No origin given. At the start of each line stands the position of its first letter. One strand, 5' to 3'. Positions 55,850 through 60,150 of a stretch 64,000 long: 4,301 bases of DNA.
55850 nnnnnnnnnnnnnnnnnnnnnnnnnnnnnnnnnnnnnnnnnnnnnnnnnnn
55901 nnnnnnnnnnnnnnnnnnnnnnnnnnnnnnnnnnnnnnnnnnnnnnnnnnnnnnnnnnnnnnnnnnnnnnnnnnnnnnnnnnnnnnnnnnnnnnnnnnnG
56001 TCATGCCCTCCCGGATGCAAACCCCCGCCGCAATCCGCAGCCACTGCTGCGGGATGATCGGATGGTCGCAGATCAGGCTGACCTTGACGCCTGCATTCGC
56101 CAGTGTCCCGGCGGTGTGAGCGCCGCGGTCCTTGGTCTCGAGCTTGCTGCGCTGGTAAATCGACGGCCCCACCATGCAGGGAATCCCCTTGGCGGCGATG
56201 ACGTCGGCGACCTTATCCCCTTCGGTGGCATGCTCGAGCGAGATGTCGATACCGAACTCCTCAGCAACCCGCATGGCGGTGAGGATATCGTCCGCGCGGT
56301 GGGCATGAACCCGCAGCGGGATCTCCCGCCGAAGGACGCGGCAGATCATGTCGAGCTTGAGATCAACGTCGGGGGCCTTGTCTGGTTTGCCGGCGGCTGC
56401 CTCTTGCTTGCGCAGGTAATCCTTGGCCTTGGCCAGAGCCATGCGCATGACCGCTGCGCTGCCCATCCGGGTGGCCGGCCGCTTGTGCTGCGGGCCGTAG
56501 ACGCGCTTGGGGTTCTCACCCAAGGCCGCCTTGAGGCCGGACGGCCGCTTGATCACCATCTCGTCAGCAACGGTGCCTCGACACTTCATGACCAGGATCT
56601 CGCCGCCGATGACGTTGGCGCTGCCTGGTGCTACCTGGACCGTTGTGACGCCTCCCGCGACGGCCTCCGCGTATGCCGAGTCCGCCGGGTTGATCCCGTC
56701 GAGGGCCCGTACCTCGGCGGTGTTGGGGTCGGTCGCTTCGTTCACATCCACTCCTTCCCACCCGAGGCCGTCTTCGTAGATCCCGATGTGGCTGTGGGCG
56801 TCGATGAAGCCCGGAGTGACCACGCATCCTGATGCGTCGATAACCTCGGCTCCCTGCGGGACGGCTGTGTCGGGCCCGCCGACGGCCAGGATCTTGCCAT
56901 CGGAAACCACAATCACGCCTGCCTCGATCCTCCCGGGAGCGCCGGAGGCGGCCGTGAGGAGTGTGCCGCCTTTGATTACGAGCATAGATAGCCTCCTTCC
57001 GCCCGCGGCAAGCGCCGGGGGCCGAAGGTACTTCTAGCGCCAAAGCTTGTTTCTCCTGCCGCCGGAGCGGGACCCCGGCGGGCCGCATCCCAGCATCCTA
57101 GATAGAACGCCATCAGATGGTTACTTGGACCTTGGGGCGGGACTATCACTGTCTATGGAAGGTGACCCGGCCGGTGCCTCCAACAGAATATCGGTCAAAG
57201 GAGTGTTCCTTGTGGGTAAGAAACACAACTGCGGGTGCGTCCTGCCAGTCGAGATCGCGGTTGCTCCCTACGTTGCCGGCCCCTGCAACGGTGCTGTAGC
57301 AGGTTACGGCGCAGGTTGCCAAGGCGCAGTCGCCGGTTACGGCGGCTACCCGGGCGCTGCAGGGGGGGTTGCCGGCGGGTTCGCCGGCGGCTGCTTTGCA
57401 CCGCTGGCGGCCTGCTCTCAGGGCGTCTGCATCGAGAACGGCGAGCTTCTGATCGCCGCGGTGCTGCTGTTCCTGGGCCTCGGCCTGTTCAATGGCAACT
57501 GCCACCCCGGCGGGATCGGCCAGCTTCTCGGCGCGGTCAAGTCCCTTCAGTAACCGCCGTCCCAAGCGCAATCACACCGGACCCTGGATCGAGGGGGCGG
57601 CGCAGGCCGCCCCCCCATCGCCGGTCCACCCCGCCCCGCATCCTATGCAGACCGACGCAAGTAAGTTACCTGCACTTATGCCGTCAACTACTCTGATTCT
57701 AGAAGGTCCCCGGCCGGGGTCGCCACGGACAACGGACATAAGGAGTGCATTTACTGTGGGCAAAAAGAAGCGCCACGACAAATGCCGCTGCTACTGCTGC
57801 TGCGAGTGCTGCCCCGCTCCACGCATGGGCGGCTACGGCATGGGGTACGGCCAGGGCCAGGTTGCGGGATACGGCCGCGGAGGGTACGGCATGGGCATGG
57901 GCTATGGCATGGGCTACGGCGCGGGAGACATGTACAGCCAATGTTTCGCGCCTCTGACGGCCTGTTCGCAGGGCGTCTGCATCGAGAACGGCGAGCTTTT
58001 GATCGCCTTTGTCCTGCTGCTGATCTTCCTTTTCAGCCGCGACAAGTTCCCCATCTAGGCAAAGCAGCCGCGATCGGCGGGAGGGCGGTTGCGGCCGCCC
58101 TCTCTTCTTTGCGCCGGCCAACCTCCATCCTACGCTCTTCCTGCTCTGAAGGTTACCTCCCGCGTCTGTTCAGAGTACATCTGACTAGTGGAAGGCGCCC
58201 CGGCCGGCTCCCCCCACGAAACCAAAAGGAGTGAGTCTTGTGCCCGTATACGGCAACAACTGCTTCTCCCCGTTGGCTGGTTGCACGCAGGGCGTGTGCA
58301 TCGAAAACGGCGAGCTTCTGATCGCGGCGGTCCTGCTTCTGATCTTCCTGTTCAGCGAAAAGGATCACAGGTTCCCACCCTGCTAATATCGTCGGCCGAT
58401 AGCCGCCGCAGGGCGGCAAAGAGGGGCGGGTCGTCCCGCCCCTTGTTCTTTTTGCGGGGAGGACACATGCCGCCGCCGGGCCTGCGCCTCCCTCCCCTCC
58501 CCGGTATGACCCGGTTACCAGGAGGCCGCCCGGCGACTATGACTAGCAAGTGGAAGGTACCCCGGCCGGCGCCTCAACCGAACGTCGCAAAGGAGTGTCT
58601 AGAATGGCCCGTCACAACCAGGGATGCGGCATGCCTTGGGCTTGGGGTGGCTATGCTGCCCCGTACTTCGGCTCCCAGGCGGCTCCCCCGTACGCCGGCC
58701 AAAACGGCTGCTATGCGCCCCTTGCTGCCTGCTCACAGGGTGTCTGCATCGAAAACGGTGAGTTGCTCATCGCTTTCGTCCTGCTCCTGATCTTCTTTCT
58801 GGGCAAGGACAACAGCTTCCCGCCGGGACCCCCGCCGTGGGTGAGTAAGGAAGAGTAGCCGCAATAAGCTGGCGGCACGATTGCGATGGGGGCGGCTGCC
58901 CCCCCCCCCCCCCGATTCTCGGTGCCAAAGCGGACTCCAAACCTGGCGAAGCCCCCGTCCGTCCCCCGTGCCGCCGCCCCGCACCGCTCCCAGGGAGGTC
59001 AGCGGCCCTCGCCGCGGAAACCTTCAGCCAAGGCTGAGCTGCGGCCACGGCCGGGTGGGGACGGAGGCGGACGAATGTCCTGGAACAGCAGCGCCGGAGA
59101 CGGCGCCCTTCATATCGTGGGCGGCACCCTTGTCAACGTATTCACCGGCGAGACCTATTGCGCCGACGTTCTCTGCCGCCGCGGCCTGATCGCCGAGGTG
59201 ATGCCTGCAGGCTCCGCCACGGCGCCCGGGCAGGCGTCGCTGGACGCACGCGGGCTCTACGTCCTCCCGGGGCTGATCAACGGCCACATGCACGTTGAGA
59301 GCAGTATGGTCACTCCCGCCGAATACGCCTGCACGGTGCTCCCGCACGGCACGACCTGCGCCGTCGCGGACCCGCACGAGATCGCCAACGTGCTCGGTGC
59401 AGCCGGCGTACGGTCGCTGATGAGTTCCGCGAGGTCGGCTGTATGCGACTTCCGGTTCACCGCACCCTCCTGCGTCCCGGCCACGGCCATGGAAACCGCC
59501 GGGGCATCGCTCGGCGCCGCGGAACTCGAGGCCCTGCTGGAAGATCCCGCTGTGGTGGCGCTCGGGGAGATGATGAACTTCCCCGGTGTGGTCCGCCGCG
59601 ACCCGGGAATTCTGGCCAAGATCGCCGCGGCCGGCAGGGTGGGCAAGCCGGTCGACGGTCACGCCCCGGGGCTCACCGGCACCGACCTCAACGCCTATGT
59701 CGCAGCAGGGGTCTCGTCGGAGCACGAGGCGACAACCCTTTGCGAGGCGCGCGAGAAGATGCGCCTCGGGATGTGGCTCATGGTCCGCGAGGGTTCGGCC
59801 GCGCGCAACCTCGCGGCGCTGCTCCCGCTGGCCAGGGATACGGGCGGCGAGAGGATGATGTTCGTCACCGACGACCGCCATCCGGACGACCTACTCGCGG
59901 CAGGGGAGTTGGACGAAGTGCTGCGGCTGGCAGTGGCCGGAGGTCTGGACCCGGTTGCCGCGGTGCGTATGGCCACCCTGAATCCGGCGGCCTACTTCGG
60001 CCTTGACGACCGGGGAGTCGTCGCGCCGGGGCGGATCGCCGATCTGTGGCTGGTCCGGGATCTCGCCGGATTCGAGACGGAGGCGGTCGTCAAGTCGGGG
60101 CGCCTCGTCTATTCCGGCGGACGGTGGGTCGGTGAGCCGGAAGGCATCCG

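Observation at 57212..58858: Tandem array of four mini-genes encoding Cys/Gly/Tyr-rich tail-anchored peptides with an invariant C-terminal module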

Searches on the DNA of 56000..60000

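Call 5: search_rna_families(source=window, start=56000, end=60000, threshold=evalue, max_evalue=10)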
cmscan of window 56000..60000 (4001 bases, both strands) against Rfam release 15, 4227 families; matches with E-value up to 10: 5.
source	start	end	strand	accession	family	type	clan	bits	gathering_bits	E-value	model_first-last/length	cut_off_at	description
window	58426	58498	-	RF01068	Guanidine-II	Cis-reg; riboswitch;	-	25.5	32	0.032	1-48/48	no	Guanidine-II riboswitch aptamer (mini-ykkC)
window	58062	58100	-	RF02468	Ms_IGR-4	Gene; sRNA;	-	19.4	55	5.8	1-38/38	no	Mycobacterium sRNA Ms_IGR-4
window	56431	56476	-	RF02939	COG2908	Cis-reg;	-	17.3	58.7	0.65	1-45/45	no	COG2908 RNA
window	58065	58122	-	RF03139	S4-Bacteroidia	Cis-reg; leader;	CL00119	16.9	34.7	4.2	1-34/34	no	S4-Bacteroidia ribosomal protein leader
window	59566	59623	+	RF01119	sR32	Gene; snRNA; snoRNA; CD-box;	-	11.8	40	9.7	1-57/57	no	Small nucleolar RNA sR32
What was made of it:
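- On Known RNA families (Rfam 15): The only hit is a sub-threshold Guanidine-II match (25.5 bits against 32) on the opposite strand, over the c3 terminator (call 5).
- Tried and rejected: Nothing reaches threshold (call 5).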

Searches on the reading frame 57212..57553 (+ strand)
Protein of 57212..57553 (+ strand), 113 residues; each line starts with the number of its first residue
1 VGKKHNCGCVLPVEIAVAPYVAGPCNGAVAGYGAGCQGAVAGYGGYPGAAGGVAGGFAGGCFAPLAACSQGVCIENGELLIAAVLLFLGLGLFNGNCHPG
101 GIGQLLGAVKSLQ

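Call 6: search_protein_families(library=pfam, proteins=[window:57212-57553:+], max_evalue=10)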
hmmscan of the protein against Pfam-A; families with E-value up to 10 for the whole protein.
window:57212-57553:+ (113 aa): 1 family
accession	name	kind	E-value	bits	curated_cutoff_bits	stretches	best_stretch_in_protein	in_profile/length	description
PF18687.6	DUF5637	-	0.051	14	31.3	1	5-15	17-27/33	Family of unknown function (DUF5637)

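Call 7: search_protein_families(library=ncbifam, proteins=[window:57212-57553:+], max_evalue=10)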
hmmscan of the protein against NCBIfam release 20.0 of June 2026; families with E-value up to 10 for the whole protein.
window:57212-57553:+ (113 aa): 0 families

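Call 69: search_protein_families(library=padloc, proteins=[window:57212-57553:+], max_evalue=1)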
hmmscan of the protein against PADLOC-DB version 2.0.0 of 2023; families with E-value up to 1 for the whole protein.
window:57212-57553:+ (113 aa): 0 families

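Call 70: search_protein_families(library=phrogs, proteins=[window:57212-57553:+], max_evalue=1)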
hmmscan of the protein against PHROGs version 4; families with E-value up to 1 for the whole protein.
window:57212-57553:+ (113 aa): 0 families

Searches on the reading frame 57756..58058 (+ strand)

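Call 6: search_protein_families(library=pfam, proteins=[window:57756-58058:+], max_evalue=10)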
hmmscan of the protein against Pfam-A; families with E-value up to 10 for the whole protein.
window:57756-58058:+ (100 aa): 2 families
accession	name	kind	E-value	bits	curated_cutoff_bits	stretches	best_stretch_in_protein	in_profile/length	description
PF16208.10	Keratin_2_head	-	0.028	15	28.2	1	24-59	80-116/161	Keratin type II head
PF08454.17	RIH_assoc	-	0.082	13.3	28.5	1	58-83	62-87/99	RyR and IP3R Homology associated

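Call 7: search_protein_families(library=ncbifam, proteins=[window:57756-58058:+], max_evalue=10)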
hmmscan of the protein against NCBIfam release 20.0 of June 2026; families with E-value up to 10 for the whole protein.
window:57756-58058:+ (100 aa): 0 families

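Call 69: search_protein_families(library=padloc, proteins=[window:57756-58058:+], max_evalue=1)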
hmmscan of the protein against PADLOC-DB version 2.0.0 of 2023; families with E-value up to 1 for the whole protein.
window:57756-58058:+ (100 aa): 0 families

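Call 70: search_protein_families(library=phrogs, proteins=[window:57756-58058:+], max_evalue=1)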
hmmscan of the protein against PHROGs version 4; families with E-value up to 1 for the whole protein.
window:57756-58058:+ (100 aa): 1 family
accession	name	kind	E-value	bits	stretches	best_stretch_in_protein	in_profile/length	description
phrog_22713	-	unknown function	0.048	14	1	23-86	209-274/401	-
